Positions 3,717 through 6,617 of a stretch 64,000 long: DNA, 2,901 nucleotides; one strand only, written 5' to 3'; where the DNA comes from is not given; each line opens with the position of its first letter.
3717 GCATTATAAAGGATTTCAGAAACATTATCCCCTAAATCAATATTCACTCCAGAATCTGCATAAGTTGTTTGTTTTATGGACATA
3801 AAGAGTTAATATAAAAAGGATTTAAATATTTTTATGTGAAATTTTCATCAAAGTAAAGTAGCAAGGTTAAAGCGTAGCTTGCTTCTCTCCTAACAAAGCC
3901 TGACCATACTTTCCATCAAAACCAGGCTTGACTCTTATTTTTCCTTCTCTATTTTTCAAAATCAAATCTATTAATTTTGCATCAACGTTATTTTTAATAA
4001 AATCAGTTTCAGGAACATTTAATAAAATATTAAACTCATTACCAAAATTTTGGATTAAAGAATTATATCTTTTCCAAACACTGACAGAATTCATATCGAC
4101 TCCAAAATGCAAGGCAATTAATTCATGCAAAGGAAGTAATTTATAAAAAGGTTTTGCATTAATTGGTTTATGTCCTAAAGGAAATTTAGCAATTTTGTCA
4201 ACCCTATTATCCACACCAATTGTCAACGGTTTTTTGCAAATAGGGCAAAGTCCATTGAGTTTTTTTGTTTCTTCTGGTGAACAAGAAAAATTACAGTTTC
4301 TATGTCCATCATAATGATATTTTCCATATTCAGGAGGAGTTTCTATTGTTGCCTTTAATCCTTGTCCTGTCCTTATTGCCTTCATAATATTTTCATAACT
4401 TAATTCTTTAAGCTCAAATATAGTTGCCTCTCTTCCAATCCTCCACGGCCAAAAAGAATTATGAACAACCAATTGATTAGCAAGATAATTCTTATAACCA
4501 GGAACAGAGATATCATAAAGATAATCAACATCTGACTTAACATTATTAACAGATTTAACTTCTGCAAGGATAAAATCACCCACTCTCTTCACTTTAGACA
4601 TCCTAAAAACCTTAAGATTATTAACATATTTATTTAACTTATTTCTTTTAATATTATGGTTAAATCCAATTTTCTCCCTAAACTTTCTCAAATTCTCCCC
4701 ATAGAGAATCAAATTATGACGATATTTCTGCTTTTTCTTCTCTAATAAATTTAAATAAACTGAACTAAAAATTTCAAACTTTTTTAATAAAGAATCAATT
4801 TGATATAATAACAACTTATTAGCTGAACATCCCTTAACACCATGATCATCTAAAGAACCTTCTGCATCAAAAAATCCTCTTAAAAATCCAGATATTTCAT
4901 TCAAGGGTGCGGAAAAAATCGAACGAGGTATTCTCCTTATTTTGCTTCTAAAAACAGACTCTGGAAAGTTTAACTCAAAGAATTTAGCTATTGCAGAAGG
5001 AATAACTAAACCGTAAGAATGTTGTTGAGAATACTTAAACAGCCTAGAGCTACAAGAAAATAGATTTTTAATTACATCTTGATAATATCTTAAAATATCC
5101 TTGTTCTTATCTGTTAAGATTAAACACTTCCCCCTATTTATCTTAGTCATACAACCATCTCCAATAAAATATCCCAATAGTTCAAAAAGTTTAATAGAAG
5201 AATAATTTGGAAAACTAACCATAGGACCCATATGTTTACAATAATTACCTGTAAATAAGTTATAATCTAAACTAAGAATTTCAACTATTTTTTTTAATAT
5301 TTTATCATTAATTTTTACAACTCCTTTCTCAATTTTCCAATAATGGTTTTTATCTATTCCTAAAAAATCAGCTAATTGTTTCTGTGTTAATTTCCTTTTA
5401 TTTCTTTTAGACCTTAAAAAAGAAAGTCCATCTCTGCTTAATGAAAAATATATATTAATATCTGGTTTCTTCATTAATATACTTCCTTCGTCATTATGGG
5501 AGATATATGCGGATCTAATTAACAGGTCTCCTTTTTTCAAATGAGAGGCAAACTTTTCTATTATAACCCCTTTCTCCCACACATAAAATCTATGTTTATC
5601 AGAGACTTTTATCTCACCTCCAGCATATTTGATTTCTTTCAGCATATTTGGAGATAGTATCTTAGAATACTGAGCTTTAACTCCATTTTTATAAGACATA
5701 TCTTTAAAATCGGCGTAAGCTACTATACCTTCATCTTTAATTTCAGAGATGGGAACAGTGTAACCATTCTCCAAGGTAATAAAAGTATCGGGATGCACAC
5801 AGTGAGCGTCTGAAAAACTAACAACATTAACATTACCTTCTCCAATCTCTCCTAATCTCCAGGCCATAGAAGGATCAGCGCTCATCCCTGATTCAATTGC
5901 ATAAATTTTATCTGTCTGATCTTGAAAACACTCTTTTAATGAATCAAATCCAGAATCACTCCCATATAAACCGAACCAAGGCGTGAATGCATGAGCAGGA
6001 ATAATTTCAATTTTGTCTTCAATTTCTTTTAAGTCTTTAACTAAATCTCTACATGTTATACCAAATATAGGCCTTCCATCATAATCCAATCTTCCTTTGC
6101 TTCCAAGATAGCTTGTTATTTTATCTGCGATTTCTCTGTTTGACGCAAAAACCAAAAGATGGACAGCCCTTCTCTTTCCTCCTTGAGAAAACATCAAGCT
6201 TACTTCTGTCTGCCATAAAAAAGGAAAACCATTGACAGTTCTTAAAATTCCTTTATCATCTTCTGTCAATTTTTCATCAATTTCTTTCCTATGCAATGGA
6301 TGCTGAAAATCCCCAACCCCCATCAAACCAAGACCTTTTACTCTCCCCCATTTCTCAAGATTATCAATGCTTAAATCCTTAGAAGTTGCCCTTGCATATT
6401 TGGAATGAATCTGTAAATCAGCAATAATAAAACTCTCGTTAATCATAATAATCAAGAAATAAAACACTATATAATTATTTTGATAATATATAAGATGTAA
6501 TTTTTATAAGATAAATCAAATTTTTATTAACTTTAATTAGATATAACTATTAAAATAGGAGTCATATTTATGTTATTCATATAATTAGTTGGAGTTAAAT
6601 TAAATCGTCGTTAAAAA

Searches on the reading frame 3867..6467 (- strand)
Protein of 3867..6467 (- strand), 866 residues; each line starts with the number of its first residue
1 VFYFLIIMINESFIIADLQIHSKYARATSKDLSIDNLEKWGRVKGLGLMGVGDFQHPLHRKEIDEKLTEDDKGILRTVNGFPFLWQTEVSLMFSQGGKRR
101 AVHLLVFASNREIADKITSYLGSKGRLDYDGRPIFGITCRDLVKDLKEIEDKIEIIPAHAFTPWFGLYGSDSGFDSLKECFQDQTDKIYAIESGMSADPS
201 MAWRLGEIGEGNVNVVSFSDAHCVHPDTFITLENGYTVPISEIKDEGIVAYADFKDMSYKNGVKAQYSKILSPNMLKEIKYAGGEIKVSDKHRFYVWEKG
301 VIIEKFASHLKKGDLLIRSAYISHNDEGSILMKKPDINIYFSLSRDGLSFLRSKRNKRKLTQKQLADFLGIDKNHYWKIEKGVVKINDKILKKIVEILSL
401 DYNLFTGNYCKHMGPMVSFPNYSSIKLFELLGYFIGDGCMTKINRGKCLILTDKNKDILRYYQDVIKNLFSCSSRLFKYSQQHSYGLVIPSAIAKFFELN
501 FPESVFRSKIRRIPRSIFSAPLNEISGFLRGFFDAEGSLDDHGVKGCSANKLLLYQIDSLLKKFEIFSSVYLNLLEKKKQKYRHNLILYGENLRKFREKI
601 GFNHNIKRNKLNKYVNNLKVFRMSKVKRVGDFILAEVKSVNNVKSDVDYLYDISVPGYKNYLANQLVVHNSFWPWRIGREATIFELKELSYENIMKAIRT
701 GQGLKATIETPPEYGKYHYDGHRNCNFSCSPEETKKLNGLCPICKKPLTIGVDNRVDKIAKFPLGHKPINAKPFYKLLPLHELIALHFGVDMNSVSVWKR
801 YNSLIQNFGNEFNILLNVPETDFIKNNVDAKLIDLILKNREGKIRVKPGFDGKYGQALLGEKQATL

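Call 9: search_protein_families(library=pfam, proteins=[window:3867-6467:-], max_evalue=0.01)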
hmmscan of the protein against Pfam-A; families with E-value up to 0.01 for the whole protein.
window:3867-6467:- (866 aa): 5 families
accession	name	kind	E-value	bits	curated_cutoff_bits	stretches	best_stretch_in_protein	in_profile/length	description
PF14528.11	LAGLIDADG_3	-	1.6e-20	73.6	22.5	2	525-601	3-82/82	LAGLIDADG-like domain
PF14890.11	Intein_splicing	-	7.1e-19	68.6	35.8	1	230-670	1-155/155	Intein splicing domain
PF01381.28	HTH_3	-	1e-09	38.7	23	1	351-400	1-50/55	Helix-turn-helix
PF12844.13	HTH_19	-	2.4e-06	27.8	30.2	1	350-403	3-56/64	Helix-turn-helix domain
PF13560.12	HTH_31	-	0.00061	20.5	27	1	350-384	5-39/64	Helix-turn-helix domain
